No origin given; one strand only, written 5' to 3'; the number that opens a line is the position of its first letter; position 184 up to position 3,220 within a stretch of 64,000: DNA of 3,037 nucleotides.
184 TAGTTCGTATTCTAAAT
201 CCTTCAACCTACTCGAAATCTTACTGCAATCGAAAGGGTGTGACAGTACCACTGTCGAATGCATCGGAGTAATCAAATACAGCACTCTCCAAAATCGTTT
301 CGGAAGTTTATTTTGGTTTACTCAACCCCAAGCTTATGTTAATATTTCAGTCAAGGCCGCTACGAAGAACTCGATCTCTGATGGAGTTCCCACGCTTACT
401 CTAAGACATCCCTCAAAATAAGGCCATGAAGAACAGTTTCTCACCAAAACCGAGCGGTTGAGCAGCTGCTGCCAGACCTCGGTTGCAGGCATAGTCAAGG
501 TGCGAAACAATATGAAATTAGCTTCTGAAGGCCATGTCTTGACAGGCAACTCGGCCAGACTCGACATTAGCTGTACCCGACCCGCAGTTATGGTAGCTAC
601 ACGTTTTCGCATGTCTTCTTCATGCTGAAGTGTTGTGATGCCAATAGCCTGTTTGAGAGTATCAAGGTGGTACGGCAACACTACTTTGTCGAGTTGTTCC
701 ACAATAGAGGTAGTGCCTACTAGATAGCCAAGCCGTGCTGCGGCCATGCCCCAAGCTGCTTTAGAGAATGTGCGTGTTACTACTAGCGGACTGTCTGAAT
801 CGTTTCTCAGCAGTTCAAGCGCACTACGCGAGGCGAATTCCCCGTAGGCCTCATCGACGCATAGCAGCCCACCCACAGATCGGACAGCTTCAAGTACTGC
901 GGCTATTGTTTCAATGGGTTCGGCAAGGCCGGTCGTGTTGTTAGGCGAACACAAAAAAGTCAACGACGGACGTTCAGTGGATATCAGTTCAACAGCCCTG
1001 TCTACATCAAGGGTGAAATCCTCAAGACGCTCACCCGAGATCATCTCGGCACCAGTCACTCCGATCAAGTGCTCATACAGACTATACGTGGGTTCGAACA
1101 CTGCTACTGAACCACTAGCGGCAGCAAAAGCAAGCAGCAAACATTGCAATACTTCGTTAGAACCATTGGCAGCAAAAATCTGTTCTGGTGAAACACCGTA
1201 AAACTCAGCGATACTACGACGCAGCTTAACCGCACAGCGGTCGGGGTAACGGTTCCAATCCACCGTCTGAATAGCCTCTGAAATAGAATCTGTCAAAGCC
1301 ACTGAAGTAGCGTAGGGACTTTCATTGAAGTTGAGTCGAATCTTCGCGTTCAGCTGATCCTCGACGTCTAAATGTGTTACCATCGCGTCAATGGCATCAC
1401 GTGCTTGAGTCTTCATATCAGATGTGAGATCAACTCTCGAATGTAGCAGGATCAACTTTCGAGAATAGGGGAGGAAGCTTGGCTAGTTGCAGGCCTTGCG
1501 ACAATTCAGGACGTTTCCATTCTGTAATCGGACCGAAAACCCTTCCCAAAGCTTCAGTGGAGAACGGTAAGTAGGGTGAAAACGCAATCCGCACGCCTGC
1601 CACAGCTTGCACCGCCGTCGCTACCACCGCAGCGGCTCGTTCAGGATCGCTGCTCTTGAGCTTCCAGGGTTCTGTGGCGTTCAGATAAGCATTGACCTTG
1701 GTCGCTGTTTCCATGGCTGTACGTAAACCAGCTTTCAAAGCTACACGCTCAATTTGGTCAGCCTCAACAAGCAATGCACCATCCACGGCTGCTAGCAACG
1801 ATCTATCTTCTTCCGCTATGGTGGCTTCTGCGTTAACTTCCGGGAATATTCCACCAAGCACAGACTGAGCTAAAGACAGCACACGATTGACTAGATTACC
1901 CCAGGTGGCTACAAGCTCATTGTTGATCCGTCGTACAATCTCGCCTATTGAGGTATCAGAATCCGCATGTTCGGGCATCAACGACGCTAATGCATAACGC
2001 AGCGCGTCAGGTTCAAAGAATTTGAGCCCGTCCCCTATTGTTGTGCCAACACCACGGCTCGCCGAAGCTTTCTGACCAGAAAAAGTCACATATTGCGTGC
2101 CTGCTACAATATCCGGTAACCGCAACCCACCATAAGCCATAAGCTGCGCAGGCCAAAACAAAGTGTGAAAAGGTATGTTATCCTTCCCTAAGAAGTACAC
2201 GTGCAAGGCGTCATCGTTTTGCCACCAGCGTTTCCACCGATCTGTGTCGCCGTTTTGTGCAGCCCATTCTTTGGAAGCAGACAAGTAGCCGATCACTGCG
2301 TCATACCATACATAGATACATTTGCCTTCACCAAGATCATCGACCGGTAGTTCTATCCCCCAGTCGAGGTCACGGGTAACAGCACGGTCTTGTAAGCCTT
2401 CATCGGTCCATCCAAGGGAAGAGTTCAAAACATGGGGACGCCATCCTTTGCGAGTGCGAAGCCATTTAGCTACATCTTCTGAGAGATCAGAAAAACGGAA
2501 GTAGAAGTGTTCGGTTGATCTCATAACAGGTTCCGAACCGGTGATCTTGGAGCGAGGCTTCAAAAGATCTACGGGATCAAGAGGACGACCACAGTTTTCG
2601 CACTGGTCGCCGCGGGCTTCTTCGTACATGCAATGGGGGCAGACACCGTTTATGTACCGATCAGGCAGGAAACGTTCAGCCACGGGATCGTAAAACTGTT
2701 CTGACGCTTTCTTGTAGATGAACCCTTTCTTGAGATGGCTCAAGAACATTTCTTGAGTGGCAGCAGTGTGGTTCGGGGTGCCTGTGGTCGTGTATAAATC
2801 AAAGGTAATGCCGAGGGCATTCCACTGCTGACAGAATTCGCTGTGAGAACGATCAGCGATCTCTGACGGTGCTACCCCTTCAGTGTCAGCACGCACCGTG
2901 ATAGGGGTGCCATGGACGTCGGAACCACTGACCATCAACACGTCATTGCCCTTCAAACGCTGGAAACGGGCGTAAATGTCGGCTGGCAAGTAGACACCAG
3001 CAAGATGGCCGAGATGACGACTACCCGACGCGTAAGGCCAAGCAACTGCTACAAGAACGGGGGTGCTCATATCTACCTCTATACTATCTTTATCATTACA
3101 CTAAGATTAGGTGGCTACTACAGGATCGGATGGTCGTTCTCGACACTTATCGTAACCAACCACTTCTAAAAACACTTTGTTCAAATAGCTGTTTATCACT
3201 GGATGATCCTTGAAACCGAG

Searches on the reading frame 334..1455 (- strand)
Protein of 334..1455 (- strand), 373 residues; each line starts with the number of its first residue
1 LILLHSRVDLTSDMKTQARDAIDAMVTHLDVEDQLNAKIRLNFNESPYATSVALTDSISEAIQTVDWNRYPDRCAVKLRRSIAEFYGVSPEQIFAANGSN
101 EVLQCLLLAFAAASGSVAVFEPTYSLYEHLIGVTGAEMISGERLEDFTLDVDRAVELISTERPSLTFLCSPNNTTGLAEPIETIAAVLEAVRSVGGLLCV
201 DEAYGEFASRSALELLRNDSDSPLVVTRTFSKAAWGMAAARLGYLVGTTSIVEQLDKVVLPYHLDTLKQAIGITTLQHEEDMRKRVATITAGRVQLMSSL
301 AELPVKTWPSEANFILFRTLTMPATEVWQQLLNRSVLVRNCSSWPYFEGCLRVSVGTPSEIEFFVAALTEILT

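Call 3: search_protein_families(library=pfam, proteins=[window:334-1455:-], max_evalue=0.1)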
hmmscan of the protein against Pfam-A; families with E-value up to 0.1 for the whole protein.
window:334-1455:- (373 aa): 2 families
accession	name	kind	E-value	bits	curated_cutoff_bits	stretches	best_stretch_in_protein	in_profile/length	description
PF00155.27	Aminotran_1_2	-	2.8e-54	185.1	19.7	1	38-368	3-361/361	Aminotransferase class I and II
PF00266.25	Aminotran_5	-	0.038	13.4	21.5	1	134-203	112-177/371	Aminotransferase class-V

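Call 4: search_protein_families(library=ncbifam, proteins=[window:334-1455:-], max_evalue=0.1)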
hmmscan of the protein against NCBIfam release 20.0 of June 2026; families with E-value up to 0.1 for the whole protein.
window:334-1455:- (373 aa): 61 families (the best 25 are shown)
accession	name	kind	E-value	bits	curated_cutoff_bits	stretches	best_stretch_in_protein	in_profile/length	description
NF002877.0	PRK03317.1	equivalog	9.2e-95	317.6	409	1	34-372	29-367/374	histidinol-phosphate transaminase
TIGR01141.1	hisC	equivalog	1e-86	291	276.55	1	34-371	18-349/349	histidinol-phosphate transaminase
NF002878.0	PRK03321.1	subfamily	2e-56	191.2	374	1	15-371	2-348/352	histidinol-phosphate transaminase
NF002726.0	PRK02610.1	equivalog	5.8e-54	183.4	391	1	32-372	24-369/374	histidinol-phosphate transaminase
NF003496.0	PRK05166.1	equivalog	8.1e-54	182.8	540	1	38-372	38-370/373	histidinol-phosphate transaminase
TIGR01140.1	L_thr_O3P_dcar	equivalog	7.7e-52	176.4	290.55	1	59-368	34-330/331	threonine-phosphate decarboxylase CobD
NF006580.0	PRK09105.1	subfamily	1.1e-44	152.8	444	1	18-371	33-370/375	pyridoxal phosphate-dependent aminotransferase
NF051461.1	pyoverd_PtaA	equivalog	1.8e-40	138.8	500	1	34-368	32-356/359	pyoverdine biosynthesis transaminase PtaA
NF006014.0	PRK08153.1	equivalog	1.5e-39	135.9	510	1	36-372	33-364/370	pyridoxal phosphate-dependent aminotransferase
NF041364.1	GntC_guanitoxin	equivalog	1.9e-28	99.4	415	1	69-360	33-344/356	guanitoxin biosynthesis PLP-dependent (S)-gamma-hydroxy-L-arginine cyclodehydratase GntC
NF005915.1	PRK07908.1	equivalog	1.3e-26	93.8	360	1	53-368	29-331/332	Rv2231c family histidinol phosphate aminotransferase CobC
NF053748.1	bifunc_CobBC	exception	2.2e-25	89.2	950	1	26-368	470-796/797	bifunctional hydrogenobyrinic acid a,c-diamide synthase/histidinol phosphate aminotransferase CobBC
NF004770.0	PRK06108.1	subfamily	1.1e-19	70.6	422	1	32-320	32-335/396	pyridoxal phosphate-dependent aminotransferase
NF004870.0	PRK06225.1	equivalog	2.6e-19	69.2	351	1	51-371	43-373/380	pyridoxal phosphate-dependent aminotransferase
NF005732.0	PRK07550.1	equivalog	1.1e-18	67.4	366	1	47-259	43-265/389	aminotransferase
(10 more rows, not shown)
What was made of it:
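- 334..1455 (-): HisC-type class I/II aminotransferase, overlapping the end of metG. TIGR01141 at 291 bits, above the cut-off (call 4).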

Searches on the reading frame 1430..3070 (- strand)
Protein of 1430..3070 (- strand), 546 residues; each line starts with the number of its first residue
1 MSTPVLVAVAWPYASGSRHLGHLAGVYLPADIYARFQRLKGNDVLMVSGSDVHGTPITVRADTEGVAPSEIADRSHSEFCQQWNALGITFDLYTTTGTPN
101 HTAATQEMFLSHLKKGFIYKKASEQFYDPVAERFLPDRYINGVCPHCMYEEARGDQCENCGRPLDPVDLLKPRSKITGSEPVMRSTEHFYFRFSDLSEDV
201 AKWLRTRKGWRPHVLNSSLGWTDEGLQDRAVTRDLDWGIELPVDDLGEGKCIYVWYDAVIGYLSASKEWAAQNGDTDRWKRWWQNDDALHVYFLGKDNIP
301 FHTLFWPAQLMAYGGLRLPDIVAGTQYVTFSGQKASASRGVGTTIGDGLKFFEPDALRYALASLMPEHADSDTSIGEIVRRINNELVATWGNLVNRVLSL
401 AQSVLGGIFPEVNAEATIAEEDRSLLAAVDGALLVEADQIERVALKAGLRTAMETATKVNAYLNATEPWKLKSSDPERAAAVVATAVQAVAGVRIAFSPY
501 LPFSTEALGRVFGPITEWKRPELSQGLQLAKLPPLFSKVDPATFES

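Call 3: search_protein_families(library=pfam, proteins=[window:1430-3070:-], max_evalue=0.1)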
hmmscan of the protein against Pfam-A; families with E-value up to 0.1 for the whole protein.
window:1430-3070:- (546 aa): 4 families
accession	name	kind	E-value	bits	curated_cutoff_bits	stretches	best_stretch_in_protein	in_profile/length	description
PF09334.17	tRNA-synt_1g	-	6.6e-142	473.3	20.1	1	5-398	1-391/391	tRNA synthetases class I (M)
PF00133.28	tRNA-synt_1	-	6.7e-14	51.9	22.7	1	9-243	29-245/414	tRNA synthetases class I (I, L, M and V)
PF01406.26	tRNA-synt_1e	-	4.3e-06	26.7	27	1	17-126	22-129/301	tRNA synthetases class I (C) catalytic domain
PF19303.5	Anticodon_3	-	7.5e-06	26.3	23.5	1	416-522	5-110/152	Anticodon binding domain of methionyl tRNA ligase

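Call 4: search_protein_families(library=ncbifam, proteins=[window:1430-3070:-], max_evalue=0.1)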
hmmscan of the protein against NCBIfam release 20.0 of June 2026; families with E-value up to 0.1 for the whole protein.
window:1430-3070:- (546 aa): 19 families
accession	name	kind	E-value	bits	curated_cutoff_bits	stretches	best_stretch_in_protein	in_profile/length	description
NF001100.0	PRK00133.1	equivalog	5.3e-166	554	587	1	2-543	4-535/676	methionine--tRNA ligase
TIGR00398.1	metG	equivalog_domain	7.1e-144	480.4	336.35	1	6-539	2-529/530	methionine--tRNA ligase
NF008900.0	PRK12267.1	equivalog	3.7e-73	247.1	598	1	8-540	9-511/648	methionine--tRNA ligase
NF008859.0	PRK11893.2-1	equivalog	3.7e-46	158.1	553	1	6-380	5-375/498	methionine--tRNA ligase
NF008860.0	PRK11893.2-2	equivalog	1.2e-37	130.2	761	2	275-513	318-548/583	methionine--tRNA ligase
NF008863.0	PRK11893.2-5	equivalog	2.1e-33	115.7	551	1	9-427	11-427/531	methionine--tRNA ligase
NF009687.0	PRK13208.1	equivalog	2.1e-19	69.2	738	2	12-131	47-180/801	valine--tRNA ligase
NF008861.0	PRK11893.2-3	equivalog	2.8e-17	62.5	633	1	5-374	8-376/496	methionine--tRNA ligase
TIGR00396.1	leuS_bact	equivalog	3.7e-17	61.7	548.4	1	10-147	36-177/843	leucine--tRNA ligase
NF008957.0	PRK12300.1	subfamily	1.5e-16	59.6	677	2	6-62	35-90/946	leucine--tRNA ligase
TIGR00392.1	ileS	equivalog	5.8e-12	44.6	621.4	2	12-68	45-100/861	isoleucine--tRNA ligase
NF000540.1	alt_ValS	exception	1.5e-11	43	900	2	12-61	42-90/827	valine--tRNA ligase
TIGR00395.1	leuS_arch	equivalog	1.1e-10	40.2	648.5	1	6-62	28-83/938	leucine--tRNA ligase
TIGR00422.1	valS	equivalog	4.1e-10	38.3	612.1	1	7-124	37-171/863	valine--tRNA ligase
NF004349.1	PRK05729.1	equivalog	1.1e-08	33.8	704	1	12-54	39-80/860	valine--tRNA ligase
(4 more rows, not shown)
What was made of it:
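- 1430..3070 (-): Archaeal-type methionyl-tRNA synthetase. A MetRS gene is a recurrent member of the decarboxylase/NTase cassette. TIGR00398 at 480 bits (call 4).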

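Call 94: search_solved_structures(query=window:1430-3070:-, max_evalue=1e-40, show_alignments=2)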
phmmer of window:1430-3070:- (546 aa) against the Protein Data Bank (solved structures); distinct sequences matched with E-value up to 1e-40: 24.
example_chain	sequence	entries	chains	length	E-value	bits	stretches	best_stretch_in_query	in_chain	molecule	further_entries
1rqg_A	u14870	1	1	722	2.9e-125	422.7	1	6-540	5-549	Methionyl-tRNA synthetase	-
5gl7_A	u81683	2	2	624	1.3e-98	334.7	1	5-506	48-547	Methionine--tRNA ligase, cytoplasmic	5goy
6spp_A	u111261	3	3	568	2e-82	281.3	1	4-514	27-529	Methionine--tRNA ligase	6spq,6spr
8bru_A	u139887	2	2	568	2e-82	281.3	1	4-514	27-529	Methionine--tRNA ligase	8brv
3h9c_A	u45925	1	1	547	2.4e-82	281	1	4-514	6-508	Methionyl-tRNA synthetase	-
1f4l_A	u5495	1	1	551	2.5e-82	281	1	4-514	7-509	METHIONYL-TRNA SYNTHETASE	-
1p7p_A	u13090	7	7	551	2.5e-82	281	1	4-514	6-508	Methionyl-tRNA synthetase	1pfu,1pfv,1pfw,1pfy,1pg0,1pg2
6spn_A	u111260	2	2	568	2.7e-82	280.8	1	4-514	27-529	Methionine--tRNA ligase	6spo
8brw_A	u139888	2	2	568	2.7e-82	280.8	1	4-514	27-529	Methionine--tRNA ligase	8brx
1qqt_A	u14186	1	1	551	3.6e-82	280.5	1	4-513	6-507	METHIONYL-TRNA SYNTHETASE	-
5urb_A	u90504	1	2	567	7.5e-82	279.4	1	5-542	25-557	Methionine--tRNA ligase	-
7ulz_A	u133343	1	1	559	1.6e-80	275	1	4-545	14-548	Methionine--tRNA ligase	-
3h97_A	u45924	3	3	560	1.6e-79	271.7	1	4-514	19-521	Methionyl-tRNA synthetase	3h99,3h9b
6wqs_A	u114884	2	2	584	1.5e-78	268.5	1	3-543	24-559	Methionine--tRNA ligase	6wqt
6wq6_A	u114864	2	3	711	3e-78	267.5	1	3-543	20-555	Methionine--tRNA ligase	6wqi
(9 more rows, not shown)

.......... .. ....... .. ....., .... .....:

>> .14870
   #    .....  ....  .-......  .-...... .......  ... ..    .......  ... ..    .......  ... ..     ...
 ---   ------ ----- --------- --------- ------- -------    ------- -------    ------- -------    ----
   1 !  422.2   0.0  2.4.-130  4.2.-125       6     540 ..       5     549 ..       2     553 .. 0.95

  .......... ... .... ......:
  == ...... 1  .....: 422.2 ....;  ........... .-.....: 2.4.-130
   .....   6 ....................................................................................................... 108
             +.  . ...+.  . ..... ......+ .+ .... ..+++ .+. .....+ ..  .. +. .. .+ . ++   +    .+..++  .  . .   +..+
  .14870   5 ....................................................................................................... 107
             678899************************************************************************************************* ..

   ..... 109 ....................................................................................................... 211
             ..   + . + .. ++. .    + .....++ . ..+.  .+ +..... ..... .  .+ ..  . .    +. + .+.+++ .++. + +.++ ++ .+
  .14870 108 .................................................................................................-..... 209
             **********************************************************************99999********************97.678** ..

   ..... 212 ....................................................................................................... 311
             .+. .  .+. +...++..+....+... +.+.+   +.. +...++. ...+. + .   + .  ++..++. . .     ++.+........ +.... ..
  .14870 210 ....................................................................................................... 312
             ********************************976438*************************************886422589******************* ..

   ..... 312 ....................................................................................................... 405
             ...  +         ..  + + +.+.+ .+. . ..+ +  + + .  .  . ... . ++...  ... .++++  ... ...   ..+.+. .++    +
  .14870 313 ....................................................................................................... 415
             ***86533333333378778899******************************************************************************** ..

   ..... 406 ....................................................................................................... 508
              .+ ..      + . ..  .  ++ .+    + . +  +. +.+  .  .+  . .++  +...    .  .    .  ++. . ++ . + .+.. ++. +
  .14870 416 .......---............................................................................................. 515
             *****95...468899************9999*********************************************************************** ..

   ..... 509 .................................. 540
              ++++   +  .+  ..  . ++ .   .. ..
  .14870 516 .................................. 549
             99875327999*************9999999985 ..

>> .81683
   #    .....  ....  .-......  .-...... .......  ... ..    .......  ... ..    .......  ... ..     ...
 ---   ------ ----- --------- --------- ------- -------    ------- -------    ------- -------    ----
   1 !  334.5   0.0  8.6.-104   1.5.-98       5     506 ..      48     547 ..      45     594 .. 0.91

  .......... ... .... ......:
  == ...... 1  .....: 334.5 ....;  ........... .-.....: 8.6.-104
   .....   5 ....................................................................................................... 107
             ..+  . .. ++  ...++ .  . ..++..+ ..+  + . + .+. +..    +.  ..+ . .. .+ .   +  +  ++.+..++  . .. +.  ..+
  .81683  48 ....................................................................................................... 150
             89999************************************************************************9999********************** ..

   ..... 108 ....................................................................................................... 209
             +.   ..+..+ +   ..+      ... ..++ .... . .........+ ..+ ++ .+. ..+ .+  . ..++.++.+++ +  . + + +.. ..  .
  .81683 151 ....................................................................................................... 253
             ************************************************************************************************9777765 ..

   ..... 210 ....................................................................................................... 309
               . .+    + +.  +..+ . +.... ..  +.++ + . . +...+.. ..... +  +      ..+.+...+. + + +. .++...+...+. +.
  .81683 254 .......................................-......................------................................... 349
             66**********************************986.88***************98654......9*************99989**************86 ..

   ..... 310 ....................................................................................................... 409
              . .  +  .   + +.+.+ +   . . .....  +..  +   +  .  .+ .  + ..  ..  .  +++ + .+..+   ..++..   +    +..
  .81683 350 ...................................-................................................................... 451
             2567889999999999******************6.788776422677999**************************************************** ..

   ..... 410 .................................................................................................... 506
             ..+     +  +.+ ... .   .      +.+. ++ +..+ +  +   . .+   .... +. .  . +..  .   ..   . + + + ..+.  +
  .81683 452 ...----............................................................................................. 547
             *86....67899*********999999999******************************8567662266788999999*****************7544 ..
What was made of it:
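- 1430..3070 (-): Closest solved structure is P. abyssi MetRS 1rqg, E 3e-125 (call 94).
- Tried and rejected: The KASAS/KFSTS-type motif is normal for archaeal-type MetRS such as P. abyssi 1rqg (call 94).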
